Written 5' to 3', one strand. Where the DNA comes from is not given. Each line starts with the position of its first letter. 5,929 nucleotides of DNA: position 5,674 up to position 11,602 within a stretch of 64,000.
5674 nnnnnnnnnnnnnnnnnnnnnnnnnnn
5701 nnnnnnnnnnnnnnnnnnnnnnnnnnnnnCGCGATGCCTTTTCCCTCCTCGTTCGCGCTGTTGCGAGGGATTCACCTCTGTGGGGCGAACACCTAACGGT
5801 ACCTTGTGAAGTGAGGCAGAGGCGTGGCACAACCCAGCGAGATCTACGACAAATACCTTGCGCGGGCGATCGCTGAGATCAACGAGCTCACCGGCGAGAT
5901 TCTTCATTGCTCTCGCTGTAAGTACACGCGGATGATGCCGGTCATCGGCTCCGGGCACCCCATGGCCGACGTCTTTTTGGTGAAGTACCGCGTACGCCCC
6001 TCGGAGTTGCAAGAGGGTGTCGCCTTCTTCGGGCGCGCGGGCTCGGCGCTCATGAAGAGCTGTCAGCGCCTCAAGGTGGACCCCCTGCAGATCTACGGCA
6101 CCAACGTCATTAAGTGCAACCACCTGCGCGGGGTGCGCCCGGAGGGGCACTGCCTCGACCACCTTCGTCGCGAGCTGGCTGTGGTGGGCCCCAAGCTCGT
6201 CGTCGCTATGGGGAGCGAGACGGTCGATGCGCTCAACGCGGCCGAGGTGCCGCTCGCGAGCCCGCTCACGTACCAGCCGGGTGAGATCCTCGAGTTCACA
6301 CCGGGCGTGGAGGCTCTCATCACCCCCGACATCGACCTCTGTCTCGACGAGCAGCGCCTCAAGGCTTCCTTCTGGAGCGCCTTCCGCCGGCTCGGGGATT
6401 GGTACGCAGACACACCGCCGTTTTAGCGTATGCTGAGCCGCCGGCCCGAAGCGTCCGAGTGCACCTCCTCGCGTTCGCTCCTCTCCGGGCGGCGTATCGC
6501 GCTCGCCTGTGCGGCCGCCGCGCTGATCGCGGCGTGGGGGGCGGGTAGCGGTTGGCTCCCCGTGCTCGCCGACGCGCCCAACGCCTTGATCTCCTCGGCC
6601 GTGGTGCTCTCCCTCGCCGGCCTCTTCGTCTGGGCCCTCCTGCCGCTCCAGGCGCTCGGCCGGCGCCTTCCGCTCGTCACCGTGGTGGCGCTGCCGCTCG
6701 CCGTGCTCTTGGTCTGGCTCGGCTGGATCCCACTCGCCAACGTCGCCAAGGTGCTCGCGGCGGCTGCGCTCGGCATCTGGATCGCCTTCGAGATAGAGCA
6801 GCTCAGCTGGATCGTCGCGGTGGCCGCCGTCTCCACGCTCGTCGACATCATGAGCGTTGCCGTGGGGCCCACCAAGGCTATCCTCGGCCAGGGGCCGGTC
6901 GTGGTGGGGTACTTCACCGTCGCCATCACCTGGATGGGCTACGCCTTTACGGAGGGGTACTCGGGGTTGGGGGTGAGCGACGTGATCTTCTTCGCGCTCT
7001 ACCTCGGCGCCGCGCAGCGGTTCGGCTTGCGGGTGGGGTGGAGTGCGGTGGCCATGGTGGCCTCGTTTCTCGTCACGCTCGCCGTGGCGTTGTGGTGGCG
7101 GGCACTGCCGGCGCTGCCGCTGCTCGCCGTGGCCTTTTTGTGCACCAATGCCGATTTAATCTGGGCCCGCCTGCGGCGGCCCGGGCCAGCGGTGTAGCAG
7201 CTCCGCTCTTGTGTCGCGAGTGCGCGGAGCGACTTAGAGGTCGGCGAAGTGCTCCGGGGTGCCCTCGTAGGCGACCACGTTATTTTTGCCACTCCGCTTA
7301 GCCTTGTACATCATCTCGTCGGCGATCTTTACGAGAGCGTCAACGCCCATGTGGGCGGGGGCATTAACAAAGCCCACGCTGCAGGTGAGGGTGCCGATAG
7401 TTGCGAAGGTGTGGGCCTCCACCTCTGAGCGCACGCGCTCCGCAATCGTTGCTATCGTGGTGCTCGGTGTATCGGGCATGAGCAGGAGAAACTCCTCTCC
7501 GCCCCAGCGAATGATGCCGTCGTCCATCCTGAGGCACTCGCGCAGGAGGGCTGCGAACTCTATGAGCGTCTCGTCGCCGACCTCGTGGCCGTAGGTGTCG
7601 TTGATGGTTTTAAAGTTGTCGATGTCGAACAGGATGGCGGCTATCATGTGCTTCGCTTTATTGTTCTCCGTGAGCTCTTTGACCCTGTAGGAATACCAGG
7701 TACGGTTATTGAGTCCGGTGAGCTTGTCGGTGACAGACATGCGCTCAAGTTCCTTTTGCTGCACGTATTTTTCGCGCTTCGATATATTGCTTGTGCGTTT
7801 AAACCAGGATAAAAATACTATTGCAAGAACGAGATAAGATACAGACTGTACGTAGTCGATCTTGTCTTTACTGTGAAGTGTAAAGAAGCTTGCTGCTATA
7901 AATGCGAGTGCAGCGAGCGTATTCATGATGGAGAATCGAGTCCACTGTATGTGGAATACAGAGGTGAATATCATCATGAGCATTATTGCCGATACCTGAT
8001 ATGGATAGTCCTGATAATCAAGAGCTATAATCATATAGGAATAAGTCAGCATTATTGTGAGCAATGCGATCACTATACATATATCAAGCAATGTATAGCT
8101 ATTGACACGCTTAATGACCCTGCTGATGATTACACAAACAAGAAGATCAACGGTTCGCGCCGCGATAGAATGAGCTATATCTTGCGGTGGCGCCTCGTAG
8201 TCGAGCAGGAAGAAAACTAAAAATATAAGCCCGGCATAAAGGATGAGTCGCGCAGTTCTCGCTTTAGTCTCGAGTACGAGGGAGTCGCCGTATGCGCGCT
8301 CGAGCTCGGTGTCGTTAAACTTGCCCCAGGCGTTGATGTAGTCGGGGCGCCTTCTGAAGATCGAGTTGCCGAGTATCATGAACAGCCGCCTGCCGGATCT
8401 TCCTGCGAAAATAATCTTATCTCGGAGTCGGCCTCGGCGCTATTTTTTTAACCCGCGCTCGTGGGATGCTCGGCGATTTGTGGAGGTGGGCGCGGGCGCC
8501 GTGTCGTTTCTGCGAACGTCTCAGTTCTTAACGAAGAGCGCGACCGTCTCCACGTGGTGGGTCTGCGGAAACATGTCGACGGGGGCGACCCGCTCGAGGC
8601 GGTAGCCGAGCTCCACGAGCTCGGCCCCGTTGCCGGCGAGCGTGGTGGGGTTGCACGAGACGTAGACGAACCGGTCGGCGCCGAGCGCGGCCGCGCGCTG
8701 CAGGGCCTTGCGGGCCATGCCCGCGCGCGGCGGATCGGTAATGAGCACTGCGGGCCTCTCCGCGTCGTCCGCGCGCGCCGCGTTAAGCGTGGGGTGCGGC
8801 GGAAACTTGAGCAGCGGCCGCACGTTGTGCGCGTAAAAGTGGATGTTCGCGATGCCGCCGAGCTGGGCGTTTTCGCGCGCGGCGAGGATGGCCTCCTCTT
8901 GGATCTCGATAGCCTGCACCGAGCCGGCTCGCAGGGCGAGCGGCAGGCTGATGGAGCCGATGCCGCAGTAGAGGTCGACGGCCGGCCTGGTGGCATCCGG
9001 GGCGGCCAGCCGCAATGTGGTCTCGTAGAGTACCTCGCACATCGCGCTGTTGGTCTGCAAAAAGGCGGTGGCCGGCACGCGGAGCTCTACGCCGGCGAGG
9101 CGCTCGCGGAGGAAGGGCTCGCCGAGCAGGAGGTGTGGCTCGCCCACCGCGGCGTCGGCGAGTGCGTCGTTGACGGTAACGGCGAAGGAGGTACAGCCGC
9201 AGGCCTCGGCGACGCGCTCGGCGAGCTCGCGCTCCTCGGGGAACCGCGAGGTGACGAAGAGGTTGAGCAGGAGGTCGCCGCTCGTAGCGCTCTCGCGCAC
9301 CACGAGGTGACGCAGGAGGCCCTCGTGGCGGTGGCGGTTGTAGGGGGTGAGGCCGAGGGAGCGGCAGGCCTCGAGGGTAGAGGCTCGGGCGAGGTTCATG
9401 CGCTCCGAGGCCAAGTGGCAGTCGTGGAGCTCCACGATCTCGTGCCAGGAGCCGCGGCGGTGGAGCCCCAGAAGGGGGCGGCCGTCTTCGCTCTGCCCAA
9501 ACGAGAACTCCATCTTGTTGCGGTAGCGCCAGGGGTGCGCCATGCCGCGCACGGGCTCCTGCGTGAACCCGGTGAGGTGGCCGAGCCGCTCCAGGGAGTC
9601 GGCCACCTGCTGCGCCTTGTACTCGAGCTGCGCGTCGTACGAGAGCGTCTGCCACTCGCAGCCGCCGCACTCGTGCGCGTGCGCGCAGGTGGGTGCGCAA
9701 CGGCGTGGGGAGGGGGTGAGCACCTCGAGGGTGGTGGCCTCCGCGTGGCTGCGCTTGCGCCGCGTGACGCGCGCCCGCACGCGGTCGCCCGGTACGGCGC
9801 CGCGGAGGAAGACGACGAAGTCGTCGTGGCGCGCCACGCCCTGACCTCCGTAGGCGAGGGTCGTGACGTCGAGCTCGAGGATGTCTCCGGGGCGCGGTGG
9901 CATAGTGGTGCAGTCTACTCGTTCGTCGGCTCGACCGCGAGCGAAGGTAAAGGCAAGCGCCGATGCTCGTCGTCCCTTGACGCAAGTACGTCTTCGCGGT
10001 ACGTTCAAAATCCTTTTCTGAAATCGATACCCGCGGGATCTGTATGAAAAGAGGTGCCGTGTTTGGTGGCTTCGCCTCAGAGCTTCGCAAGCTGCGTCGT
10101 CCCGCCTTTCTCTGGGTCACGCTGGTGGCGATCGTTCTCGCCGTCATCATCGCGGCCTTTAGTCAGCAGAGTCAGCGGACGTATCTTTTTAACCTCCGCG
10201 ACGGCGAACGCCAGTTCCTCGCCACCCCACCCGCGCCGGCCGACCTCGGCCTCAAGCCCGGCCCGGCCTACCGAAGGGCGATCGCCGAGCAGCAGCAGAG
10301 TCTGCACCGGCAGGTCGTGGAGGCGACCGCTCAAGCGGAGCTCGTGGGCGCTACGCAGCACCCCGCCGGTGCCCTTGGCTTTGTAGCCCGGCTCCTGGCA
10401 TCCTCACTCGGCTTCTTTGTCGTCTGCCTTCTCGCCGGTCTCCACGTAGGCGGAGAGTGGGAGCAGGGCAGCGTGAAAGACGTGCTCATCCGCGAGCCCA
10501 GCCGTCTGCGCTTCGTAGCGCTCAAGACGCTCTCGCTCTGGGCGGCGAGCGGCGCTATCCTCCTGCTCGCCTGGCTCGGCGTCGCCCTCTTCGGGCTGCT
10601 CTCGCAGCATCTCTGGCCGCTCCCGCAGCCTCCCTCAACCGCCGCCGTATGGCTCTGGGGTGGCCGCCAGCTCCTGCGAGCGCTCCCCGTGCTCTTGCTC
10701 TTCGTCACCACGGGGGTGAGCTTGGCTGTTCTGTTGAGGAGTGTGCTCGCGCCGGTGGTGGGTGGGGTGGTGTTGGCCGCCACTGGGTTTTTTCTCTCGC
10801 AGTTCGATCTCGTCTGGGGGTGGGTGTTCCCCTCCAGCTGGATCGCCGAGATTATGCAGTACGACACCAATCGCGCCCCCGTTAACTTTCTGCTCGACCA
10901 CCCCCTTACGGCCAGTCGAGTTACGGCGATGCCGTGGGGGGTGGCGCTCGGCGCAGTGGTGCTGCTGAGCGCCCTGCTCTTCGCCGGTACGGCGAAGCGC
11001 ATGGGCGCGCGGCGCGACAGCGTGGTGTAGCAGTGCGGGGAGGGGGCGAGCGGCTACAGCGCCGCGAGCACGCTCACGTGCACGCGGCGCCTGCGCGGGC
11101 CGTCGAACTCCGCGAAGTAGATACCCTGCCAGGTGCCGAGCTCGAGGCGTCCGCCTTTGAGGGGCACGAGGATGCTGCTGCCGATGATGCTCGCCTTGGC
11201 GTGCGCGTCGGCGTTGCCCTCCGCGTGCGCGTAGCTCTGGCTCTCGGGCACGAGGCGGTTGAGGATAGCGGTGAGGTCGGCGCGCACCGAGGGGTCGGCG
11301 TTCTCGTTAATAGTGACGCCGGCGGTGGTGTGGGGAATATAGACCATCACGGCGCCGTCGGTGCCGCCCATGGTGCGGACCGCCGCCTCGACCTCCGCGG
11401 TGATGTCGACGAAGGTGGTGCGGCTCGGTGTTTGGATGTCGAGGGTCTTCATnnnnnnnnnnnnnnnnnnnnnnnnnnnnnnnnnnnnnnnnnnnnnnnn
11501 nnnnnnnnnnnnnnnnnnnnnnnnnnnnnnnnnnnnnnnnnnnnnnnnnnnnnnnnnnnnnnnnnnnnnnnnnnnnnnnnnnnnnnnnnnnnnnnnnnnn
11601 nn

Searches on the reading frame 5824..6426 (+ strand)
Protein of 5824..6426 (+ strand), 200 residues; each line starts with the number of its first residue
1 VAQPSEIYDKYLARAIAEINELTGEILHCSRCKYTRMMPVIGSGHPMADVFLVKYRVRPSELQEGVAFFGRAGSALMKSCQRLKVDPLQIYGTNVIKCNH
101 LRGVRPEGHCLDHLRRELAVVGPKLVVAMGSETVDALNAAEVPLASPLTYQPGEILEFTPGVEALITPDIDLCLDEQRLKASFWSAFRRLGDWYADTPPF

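Call 6: search_protein_families(library=pfam, proteins=[window:5824-6426:+], max_evalue=0.01)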
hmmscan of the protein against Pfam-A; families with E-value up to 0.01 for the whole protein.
window:5824-6426:+ (200 aa): 1 family
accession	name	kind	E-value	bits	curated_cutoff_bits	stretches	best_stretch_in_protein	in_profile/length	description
PF03167.25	UDG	-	1.6e-08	35.2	24.3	1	61-139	21-100/141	Uracil DNA glycosylase superfamily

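Call 7: search_protein_families(library=ncbifam, proteins=[window:5824-6426:+], max_evalue=0.01)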
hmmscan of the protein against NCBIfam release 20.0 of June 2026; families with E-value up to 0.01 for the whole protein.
window:5824-6426:+ (200 aa): 3 families
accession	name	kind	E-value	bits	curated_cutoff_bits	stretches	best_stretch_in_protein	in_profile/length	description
NF040953.1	Arch_udg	equivalog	4.3e-14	52.4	250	1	20-139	2-128/184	type-4 uracil-DNA glycosylase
TIGR03914.1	UDG_fam_dom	hypoth_equivalog_domain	9.3e-12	45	189.95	1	17-167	43-202/231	UdgX family uracil-DNA binding protein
TIGR00758.1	UDG_fam4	subfamily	2.3e-10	40.5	125.3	1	29-138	1-116/173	uracil-DNA glycosylase, family 4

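Call 73: search_protein_families(library=ncbifam, proteins=[window:5824-6426:+], max_evalue=0.01)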
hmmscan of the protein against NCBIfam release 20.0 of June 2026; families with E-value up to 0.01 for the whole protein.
window:5824-6426:+ (200 aa): 3 families
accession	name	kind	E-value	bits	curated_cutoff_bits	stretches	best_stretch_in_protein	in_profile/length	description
NF040953.1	Arch_udg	equivalog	4.3e-14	52.4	250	1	20-139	2-128/184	type-4 uracil-DNA glycosylase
TIGR03914.1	UDG_fam_dom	hypoth_equivalog_domain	9.3e-12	45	189.95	1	17-167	43-202/231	UdgX family uracil-DNA binding protein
TIGR00758.1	UDG_fam4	subfamily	2.3e-10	40.5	125.3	1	29-138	1-116/173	uracil-DNA glycosylase, family 4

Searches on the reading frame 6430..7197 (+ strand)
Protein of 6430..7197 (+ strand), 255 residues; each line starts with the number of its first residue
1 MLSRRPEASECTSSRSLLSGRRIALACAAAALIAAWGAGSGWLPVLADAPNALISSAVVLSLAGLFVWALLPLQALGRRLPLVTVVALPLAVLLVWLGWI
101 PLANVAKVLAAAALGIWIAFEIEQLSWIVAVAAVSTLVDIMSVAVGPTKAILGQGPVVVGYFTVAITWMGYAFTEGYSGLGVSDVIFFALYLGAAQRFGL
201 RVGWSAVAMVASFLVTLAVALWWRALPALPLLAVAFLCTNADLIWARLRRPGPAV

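Call 6: search_protein_families(library=pfam, proteins=[window:6430-7197:+], max_evalue=0.01)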
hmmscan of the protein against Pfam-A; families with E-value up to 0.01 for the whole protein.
window:6430-7197:+ (255 aa): 0 families

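Call 7: search_protein_families(library=ncbifam, proteins=[window:6430-7197:+], max_evalue=0.01)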
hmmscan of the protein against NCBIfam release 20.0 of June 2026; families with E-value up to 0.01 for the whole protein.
window:6430-7197:+ (255 aa): 0 families

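Call 48: search_protein_families(library=ncbifam, proteins=[window:6430-7197:+], max_evalue=0.001)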
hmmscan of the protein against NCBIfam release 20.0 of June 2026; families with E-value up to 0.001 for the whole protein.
window:6430-7197:+ (255 aa): 0 families

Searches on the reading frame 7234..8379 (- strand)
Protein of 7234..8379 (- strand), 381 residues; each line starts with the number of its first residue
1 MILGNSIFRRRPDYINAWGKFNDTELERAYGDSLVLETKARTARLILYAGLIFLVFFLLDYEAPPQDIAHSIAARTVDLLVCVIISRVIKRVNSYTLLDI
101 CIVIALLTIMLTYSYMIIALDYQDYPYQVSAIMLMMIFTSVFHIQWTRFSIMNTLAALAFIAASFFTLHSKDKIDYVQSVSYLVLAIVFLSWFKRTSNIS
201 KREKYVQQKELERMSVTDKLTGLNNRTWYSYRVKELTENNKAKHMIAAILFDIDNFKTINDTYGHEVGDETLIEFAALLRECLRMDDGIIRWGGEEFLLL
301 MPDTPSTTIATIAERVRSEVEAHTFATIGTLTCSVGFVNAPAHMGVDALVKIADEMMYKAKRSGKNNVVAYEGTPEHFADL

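Call 6: search_protein_families(library=pfam, proteins=[window:7234-8379:-], max_evalue=0.01)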
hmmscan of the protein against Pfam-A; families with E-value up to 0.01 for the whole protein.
window:7234-8379:- (381 aa): 3 families
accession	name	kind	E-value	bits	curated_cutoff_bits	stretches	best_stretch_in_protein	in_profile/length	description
PF00990.26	GGDEF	-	1.3e-40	139.2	23.8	1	216-367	2-161/161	Diguanylate cyclase, GGDEF domain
PF20968.2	MASE8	-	1.4e-06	29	26.2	1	60-212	3-154/154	MASE8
PF22335.1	Cas10-Cmr2_palm2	-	0.00023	21.7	27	1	270-368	33-132/133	Cas10/Cmr2, second palm domain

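Call 7: search_protein_families(library=ncbifam, proteins=[window:7234-8379:-], max_evalue=0.01)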
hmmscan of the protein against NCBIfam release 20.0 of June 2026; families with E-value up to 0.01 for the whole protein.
window:7234-8379:- (381 aa): 21 families
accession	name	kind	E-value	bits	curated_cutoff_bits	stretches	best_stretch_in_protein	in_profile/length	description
TIGR00254.1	GGDEF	domain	5e-44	150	37.4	1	211-370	1-166/168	diguanylate cyclase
NF007135.0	PRK09581.1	equivalog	3.9e-43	147.9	474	1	212-371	289-455/457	PleD family two-component system response regulator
NF038266.1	diguan_SiaD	equivalog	9.3e-43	146.4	290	1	208-367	87-251/252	biofilm regulation diguanylate cyclase SiaD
NF007380.0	PRK09894.1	equivalog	9e-38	130.3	256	1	207-372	121-288/296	diguanylate cyclase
NF007423.1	PRK09966.1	equivalog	1.4e-35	122.9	325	1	206-361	230-390/390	diguanylate cyclase DgcN/YfiN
NF051473.1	DigCycDgcsShew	equivalog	4.5e-34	118.2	400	1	207-367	127-287/291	diguanylate cyclase DgcS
NF041606.1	dguan_cyc_DgcA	equivalog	9.6e-30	103.7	370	1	210-369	173-337/340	diguanylate cyclase DgcA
NF007474.0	PRK10060.1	equivalog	3.2e-29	101.6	782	1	203-368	225-392/663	cyclic di-GMP phosphodiesterase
NF047654.1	DiguCycDgcRLepto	equivalog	4e-29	101.5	500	1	208-369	126-294/295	diguanylate cyclase DgcR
NF007599.0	PRK10245.1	equivalog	1.6e-28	99.3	402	1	170-367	168-366/371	diguanylate cyclase AdrA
NF007298.0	PRK09776.1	equivalog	2.7e-28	98.4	1135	1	208-373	677-847/1111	diguanylate cyclase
NF011955.1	PRK15426.1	equivalog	3.6e-27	94.7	408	1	184-371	369-561/564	cellulose biosynthesis regulator diguanylate cyclase DgcQ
NF040885.1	diguan_DgcJ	equivalog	9.2e-26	90.7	500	1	202-365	328-490/493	diguanylate cyclase DgcJ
NF045675.1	PhdiestaseDibA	equivalog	2.5e-23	82.3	980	1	207-371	195-364/623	phosphodiesterase DibA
NF047872.1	GGDEF_GdpS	equivalog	8e-23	81.2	400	1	113-369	89-348/355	GGDEF domain-containing protein GdpS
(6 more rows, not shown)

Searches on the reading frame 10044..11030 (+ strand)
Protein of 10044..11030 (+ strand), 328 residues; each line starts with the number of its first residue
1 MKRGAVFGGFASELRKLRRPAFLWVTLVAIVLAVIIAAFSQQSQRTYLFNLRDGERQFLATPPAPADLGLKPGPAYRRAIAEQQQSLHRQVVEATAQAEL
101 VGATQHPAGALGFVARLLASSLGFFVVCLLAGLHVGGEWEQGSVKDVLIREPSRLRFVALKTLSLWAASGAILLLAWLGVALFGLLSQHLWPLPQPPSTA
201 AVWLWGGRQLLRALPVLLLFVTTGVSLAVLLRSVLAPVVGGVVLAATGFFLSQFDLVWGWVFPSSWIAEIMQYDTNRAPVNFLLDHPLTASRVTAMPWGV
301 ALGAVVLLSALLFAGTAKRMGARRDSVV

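Call 6: search_protein_families(library=pfam, proteins=[window:10044-11030:+], max_evalue=0.01)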
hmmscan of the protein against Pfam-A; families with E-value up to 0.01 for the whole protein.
window:10044-11030:+ (328 aa): 1 family
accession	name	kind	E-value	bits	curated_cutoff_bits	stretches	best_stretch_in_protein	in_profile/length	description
PF12730.13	ABC2_membrane_4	-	3.7e-05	24.2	27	0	12-46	4-39/179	ABC-2 family transporter protein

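Call 7: search_protein_families(library=ncbifam, proteins=[window:10044-11030:+], max_evalue=0.01)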
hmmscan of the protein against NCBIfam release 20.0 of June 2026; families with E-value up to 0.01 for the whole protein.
window:10044-11030:+ (328 aa): 0 families

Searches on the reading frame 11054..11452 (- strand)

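Call 26: search_protein_families(library=pfam, proteins=[window:11054-11452:-], max_evalue=0.001)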
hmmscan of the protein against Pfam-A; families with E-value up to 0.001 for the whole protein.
window:11054-11452:- (132 aa): 1 family
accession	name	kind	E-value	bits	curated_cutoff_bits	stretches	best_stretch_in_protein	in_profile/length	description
PF01894.22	UPF0047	-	2.8e-44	150.4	27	1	16-128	1-117/117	Uncharacterised protein family UPF0047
